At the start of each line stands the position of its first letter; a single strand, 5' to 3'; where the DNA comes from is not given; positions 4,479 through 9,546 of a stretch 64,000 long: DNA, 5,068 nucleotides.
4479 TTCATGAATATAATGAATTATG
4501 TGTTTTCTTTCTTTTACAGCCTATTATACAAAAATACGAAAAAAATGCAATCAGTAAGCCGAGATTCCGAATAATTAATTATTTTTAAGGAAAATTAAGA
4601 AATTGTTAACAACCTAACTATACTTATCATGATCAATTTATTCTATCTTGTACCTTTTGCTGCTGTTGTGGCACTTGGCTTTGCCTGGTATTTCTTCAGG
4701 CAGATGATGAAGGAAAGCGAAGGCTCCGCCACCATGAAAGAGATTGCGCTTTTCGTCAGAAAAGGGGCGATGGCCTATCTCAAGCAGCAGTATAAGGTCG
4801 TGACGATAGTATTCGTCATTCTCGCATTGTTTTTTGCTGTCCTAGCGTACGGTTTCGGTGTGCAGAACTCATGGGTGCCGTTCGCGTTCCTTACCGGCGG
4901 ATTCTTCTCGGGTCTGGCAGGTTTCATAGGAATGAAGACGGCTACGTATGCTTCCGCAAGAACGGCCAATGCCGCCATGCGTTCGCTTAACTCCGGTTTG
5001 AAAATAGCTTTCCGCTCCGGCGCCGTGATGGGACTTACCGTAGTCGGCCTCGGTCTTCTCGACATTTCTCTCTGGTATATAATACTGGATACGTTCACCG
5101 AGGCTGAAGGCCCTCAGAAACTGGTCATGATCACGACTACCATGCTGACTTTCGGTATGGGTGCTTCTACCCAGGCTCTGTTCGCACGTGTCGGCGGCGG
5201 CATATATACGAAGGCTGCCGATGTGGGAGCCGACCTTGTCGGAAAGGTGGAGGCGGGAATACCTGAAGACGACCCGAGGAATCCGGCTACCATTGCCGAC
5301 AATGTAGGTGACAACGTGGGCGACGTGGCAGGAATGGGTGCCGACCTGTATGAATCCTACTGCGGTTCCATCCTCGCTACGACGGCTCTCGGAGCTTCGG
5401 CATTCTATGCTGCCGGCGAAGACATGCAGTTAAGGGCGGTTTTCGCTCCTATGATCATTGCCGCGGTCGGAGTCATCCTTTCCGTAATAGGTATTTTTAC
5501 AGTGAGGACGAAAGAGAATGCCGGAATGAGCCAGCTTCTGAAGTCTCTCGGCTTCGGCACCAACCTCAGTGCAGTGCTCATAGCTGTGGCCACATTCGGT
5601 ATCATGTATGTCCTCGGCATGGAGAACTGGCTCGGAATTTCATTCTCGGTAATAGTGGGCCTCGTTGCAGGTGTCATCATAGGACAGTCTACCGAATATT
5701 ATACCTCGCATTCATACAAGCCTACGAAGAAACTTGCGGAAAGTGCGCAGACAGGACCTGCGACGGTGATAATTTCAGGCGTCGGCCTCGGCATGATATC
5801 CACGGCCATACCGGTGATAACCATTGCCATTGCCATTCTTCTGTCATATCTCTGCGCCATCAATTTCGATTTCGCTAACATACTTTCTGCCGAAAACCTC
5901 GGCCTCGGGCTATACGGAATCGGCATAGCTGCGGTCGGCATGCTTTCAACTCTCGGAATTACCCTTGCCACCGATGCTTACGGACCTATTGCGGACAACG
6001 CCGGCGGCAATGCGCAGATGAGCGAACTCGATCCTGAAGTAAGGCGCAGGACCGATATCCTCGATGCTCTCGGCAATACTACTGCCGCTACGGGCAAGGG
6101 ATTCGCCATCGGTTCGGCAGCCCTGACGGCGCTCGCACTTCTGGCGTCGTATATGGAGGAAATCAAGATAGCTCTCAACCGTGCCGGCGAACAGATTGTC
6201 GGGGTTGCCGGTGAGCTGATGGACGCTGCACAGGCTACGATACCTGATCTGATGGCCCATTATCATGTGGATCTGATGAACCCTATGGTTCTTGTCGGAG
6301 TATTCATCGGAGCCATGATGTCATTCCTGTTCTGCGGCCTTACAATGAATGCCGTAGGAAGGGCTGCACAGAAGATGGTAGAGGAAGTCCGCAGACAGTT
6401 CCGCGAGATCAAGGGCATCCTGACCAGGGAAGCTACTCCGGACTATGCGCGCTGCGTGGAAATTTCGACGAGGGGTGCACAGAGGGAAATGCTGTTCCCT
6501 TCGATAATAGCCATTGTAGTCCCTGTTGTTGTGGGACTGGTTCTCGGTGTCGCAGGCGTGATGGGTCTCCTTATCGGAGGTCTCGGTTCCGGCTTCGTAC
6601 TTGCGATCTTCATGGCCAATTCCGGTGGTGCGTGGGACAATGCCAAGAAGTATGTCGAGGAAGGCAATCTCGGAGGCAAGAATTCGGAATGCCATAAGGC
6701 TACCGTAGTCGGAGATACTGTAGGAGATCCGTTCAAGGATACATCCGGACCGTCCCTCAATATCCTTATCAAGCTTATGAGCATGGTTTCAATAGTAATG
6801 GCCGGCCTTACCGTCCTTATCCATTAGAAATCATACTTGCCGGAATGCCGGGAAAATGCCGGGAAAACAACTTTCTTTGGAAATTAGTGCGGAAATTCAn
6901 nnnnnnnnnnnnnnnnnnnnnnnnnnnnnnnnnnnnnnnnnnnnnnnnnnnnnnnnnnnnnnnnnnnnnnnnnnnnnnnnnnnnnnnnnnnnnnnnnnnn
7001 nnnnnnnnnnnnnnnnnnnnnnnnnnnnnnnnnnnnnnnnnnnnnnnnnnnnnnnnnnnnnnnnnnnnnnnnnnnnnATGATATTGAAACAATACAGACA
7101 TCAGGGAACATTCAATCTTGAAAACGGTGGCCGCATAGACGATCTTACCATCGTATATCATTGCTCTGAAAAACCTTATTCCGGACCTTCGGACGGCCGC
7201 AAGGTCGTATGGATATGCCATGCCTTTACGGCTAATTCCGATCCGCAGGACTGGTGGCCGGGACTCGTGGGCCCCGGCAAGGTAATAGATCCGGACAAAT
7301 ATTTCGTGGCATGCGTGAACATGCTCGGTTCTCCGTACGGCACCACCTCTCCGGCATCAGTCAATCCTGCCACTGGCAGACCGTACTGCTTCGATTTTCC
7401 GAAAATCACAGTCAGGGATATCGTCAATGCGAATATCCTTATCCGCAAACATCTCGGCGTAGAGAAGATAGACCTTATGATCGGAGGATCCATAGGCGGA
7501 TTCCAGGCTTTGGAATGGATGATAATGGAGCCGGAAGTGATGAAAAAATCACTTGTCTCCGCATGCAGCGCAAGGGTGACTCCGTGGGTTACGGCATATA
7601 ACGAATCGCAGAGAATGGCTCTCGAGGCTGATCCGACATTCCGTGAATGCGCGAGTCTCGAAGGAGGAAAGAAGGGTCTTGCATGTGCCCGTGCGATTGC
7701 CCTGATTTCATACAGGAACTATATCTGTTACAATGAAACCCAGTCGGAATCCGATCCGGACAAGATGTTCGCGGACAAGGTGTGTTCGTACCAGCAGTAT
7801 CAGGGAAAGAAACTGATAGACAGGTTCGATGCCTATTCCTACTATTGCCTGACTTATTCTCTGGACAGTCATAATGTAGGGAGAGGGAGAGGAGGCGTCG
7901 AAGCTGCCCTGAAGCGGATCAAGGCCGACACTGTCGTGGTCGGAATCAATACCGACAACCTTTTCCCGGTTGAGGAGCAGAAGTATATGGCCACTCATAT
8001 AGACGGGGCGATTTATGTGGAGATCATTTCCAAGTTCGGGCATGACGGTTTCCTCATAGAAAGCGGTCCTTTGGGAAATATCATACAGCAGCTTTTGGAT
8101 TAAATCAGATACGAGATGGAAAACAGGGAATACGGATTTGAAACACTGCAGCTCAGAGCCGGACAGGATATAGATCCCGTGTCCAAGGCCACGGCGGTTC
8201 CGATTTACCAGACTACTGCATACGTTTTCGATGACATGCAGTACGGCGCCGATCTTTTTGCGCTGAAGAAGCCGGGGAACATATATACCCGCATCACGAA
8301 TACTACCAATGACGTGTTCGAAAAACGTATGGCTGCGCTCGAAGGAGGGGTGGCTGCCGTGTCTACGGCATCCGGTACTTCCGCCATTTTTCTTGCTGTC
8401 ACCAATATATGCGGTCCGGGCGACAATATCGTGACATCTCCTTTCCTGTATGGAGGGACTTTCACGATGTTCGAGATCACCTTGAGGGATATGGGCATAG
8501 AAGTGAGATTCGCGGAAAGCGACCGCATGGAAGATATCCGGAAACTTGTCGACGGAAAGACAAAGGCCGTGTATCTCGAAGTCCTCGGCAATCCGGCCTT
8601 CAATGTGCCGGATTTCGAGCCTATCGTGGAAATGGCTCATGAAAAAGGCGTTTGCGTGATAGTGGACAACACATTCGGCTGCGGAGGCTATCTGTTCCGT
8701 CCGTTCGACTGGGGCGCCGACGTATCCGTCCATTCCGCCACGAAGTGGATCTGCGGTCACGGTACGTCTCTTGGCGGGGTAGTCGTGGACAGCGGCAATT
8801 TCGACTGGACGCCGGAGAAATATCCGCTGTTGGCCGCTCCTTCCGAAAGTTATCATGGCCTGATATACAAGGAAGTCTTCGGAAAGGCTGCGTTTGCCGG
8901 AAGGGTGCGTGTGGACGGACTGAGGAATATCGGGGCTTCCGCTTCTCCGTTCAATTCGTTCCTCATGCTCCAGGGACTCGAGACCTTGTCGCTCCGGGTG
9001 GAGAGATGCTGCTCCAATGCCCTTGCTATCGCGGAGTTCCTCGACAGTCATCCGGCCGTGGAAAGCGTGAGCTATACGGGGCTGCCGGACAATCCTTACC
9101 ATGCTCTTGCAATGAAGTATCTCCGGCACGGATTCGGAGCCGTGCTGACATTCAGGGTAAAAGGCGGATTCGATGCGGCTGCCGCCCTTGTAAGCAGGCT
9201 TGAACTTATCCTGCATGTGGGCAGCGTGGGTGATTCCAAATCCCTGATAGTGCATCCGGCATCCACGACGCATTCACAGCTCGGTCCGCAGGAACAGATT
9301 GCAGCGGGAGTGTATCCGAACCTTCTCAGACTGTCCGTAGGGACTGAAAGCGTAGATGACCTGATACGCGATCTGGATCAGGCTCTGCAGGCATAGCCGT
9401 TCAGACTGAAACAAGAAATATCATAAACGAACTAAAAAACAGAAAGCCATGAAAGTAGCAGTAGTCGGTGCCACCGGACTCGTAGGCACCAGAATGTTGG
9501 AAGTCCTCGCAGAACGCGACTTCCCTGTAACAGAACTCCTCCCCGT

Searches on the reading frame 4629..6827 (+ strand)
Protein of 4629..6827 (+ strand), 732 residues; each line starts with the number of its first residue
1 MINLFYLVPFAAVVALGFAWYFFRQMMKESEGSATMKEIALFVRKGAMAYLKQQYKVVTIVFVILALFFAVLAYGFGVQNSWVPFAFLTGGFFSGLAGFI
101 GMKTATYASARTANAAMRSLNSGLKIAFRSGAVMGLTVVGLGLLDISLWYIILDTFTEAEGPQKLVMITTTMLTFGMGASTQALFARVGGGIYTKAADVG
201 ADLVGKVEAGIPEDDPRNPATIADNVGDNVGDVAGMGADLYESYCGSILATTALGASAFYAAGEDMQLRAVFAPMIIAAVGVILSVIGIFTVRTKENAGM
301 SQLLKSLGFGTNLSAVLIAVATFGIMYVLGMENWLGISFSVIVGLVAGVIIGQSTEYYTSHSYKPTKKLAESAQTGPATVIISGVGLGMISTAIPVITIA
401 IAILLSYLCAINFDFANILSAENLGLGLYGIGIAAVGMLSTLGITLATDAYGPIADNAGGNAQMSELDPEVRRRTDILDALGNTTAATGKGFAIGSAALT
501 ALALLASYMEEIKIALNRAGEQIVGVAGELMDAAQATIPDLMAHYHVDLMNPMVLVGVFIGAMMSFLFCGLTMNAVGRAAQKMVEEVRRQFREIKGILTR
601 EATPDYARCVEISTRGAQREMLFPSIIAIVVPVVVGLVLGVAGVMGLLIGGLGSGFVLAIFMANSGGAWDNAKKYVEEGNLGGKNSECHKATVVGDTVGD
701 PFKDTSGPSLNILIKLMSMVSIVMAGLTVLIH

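Call 7: search_protein_families(library=pfam, proteins=[window:4629-6827:+])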
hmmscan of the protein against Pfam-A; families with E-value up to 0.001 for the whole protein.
window:4629-6827:+ (732 aa): 1 family
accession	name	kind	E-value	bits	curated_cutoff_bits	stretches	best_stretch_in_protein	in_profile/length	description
PF03030.21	H_PPase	-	7.4e-271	900.9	29.7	1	13-724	1-645/645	Inorganic H+ pyrophosphatase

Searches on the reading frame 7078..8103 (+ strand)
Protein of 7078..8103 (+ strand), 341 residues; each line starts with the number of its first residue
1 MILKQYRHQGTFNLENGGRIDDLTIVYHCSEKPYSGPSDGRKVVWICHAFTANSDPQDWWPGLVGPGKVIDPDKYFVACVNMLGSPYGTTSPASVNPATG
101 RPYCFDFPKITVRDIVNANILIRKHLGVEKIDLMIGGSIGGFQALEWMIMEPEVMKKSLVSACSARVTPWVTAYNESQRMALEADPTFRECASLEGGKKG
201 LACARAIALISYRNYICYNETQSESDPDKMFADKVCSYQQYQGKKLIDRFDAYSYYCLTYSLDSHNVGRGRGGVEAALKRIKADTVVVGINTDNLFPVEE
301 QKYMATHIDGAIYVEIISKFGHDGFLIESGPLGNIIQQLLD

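Call 8: search_protein_families(library=pfam, proteins=[window:7078-8103:+])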
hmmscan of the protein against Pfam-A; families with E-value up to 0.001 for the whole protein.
window:7078-8103:+ (341 aa): 1 family
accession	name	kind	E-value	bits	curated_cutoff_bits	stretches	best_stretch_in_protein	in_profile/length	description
PF00561.26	Abhydrolase_1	-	2.3e-16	60.6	25.8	1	43-326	2-242/245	alpha/beta hydrolase fold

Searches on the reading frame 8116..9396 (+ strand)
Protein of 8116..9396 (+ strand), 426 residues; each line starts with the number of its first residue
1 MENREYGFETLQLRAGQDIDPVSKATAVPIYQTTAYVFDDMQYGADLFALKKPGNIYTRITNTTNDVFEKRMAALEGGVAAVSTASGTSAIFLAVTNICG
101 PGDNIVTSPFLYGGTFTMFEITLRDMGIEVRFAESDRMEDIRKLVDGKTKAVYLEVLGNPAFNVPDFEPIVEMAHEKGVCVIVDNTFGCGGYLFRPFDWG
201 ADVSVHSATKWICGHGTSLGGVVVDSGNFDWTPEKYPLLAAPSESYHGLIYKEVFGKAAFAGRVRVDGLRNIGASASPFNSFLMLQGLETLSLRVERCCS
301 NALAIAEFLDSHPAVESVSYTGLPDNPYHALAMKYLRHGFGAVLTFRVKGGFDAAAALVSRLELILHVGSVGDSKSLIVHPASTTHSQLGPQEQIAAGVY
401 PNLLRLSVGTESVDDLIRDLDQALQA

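Call 8: search_protein_families(library=pfam, proteins=[window:8116-9396:+])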
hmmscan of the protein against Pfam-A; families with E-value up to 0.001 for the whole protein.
window:8116-9396:+ (426 aa): 4 families
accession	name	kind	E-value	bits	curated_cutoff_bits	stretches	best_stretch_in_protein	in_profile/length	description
PF01053.26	Cys_Met_Meta_PP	-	1.3e-125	419.4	27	1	9-425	1-381/381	Cys/Met metabolism PLP-dependent enzyme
PF01041.23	DegT_DnrJ_EryC1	-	4.9e-10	39.6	19.8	1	63-186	24-147/360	DegT/DnrJ/EryC1/StrS aminotransferase family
PF00266.25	Aminotran_5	-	1.1e-07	31.6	21.5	1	84-217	67-208/371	Aminotransferase class-V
PF00155.27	Aminotran_1_2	-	9.2e-07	28.8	19.7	1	60-191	38-192/361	Aminotransferase class I and II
